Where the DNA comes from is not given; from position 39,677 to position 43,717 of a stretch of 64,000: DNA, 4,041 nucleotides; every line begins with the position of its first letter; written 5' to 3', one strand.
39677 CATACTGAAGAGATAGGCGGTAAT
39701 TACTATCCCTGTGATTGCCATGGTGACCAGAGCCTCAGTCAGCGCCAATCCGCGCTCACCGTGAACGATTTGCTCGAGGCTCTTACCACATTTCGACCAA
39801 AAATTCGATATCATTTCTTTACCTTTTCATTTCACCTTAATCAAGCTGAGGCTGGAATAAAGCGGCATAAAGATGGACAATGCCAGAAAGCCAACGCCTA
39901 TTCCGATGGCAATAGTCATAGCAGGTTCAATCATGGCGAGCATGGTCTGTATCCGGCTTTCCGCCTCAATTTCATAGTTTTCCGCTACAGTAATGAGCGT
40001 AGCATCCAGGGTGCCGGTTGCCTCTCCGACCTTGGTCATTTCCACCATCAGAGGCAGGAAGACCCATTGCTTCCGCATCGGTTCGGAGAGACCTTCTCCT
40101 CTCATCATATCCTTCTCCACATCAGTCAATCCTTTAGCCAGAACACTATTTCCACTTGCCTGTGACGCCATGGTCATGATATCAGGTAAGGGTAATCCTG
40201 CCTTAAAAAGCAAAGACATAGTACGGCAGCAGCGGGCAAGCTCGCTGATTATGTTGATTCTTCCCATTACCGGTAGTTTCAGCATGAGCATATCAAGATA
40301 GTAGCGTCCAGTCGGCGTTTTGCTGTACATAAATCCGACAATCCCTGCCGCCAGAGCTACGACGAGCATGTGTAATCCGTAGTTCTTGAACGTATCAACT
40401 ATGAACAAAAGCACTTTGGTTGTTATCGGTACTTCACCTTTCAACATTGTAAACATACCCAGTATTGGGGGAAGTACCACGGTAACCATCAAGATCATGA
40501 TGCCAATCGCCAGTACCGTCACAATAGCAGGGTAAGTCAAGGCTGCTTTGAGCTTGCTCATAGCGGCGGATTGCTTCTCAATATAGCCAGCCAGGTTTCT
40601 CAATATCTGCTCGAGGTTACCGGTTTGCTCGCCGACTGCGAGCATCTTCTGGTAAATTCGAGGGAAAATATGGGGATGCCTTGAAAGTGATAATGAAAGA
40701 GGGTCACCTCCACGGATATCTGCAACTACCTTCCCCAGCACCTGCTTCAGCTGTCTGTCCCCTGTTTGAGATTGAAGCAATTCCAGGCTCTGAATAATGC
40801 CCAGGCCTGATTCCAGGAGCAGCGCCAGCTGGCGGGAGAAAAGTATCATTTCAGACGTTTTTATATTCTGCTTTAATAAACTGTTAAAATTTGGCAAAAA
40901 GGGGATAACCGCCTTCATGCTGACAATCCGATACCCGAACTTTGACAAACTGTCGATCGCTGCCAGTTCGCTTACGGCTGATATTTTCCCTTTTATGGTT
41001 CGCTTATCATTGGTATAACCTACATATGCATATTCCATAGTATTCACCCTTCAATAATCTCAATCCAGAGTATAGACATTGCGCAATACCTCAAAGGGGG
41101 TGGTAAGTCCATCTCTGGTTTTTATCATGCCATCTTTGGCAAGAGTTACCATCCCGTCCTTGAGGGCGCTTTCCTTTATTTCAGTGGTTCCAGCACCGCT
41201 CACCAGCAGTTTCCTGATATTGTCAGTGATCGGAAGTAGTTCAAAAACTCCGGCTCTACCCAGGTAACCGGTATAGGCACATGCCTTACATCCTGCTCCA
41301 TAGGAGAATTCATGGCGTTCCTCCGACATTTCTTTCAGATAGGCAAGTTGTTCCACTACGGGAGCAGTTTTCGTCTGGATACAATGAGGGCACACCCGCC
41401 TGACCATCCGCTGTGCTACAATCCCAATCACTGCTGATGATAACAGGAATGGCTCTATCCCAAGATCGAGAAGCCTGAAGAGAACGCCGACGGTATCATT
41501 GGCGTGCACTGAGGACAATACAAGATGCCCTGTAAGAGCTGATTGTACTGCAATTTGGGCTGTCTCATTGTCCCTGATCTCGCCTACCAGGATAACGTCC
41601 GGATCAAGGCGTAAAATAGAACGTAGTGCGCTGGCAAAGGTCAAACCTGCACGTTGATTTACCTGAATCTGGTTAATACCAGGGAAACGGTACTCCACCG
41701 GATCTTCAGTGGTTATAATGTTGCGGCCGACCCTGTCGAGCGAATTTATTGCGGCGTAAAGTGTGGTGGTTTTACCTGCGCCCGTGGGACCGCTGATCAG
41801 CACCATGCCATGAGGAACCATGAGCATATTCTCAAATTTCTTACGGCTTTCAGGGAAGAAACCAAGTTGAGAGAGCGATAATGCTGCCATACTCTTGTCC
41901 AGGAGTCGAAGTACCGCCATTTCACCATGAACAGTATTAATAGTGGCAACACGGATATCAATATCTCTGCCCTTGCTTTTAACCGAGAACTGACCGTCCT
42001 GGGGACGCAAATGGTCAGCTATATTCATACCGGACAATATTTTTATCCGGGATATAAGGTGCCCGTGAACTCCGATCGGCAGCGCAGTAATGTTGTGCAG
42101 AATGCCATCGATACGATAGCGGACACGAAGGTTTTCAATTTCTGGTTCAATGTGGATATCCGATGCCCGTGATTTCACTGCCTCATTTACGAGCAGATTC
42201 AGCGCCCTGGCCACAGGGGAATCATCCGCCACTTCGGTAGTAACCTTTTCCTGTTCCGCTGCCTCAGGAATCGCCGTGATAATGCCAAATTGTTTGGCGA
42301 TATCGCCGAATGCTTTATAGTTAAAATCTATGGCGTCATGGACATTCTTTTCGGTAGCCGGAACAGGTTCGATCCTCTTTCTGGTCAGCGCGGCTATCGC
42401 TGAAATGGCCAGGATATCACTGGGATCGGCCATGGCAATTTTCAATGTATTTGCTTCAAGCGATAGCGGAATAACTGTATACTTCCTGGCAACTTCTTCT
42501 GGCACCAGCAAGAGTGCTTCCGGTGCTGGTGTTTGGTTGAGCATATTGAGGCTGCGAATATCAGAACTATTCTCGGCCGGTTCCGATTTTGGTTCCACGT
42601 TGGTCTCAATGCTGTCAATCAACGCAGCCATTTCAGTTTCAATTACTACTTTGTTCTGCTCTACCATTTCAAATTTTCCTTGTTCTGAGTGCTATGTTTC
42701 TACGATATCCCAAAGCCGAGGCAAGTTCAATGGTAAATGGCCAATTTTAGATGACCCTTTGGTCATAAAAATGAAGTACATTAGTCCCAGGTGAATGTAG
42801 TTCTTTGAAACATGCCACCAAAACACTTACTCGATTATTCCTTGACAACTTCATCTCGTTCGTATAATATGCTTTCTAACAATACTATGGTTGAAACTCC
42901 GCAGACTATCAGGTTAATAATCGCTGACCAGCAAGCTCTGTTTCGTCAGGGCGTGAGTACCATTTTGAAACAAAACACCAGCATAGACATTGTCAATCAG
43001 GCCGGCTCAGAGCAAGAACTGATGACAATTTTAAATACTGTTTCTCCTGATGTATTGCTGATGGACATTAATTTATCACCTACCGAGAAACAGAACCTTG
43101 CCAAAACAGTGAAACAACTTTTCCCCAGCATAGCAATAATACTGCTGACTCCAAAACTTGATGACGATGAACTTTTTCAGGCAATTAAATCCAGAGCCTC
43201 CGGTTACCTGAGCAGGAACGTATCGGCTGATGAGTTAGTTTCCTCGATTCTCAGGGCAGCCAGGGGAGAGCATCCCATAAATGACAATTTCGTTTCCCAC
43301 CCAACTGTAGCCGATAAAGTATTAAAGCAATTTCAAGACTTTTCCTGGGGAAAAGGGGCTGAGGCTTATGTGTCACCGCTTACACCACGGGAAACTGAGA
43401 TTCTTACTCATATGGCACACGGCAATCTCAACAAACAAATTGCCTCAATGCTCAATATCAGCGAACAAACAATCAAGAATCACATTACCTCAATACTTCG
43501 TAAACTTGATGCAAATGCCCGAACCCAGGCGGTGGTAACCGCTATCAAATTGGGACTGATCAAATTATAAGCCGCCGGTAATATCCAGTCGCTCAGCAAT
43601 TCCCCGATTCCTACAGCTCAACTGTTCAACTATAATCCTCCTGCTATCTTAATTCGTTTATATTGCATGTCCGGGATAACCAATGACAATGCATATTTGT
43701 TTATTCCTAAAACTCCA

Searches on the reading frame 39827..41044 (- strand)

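Call 44: search_protein_families(library=pfam, proteins=[window:39827-41044:-], max_evalue=0.00001)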
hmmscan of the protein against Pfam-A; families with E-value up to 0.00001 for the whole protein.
window:39827-41044:- (405 aa): 1 family
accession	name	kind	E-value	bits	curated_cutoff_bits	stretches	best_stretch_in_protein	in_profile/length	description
PF00482.28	T2SSF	-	4.4e-60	201.6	25.2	2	69-192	1-125/125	Type II secretion system (T2SS), protein F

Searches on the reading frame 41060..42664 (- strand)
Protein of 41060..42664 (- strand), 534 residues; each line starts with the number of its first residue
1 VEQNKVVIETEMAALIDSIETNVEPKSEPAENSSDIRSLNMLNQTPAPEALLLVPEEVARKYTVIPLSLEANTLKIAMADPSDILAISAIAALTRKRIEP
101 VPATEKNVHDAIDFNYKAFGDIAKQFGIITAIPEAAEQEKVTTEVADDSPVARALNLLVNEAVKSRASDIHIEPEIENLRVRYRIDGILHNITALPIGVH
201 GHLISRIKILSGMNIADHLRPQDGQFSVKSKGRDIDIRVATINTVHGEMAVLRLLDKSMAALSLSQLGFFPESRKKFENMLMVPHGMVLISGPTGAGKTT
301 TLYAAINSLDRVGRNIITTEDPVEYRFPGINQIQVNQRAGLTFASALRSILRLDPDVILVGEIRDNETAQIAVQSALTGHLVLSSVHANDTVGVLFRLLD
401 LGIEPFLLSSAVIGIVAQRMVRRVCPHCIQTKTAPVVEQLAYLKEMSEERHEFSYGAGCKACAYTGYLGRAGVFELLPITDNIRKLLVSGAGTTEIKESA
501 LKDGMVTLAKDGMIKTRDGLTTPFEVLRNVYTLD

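Call 44: search_protein_families(library=pfam, proteins=[window:41060-42664:-], max_evalue=0.00001)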
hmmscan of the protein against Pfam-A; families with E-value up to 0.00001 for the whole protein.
window:41060-42664:- (534 aa): 2 families
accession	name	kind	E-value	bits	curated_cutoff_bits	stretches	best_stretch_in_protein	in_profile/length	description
PF00437.27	T2SSE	-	1.1e-125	419.5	24.9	1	146-528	3-370/370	Type II/IV secretion system protein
PF05157.20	MshEN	-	8.7e-17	61.3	23.1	1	45-115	12-83/90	MshEN domain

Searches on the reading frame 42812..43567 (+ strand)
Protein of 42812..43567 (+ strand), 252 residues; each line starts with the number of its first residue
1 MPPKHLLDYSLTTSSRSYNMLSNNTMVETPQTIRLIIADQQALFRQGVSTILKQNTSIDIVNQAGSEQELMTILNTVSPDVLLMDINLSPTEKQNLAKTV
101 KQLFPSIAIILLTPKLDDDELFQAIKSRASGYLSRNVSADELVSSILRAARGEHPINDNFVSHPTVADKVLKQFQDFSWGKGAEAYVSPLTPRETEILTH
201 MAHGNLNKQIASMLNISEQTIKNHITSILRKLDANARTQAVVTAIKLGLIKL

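Call 44: search_protein_families(library=pfam, proteins=[window:42812-43567:+], max_evalue=0.00001)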
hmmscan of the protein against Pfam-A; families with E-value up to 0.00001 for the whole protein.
window:42812-43567:+ (252 aa): 2 families
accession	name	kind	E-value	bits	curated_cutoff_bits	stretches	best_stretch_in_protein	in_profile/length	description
PF00196.25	GerE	-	1e-19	70.3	23.5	1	189-244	2-57/57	Bacterial regulatory proteins, luxR family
PF00072.30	Response_reg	-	3.8e-14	53.2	30.2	1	36-146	2-110/111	Response regulator receiver domain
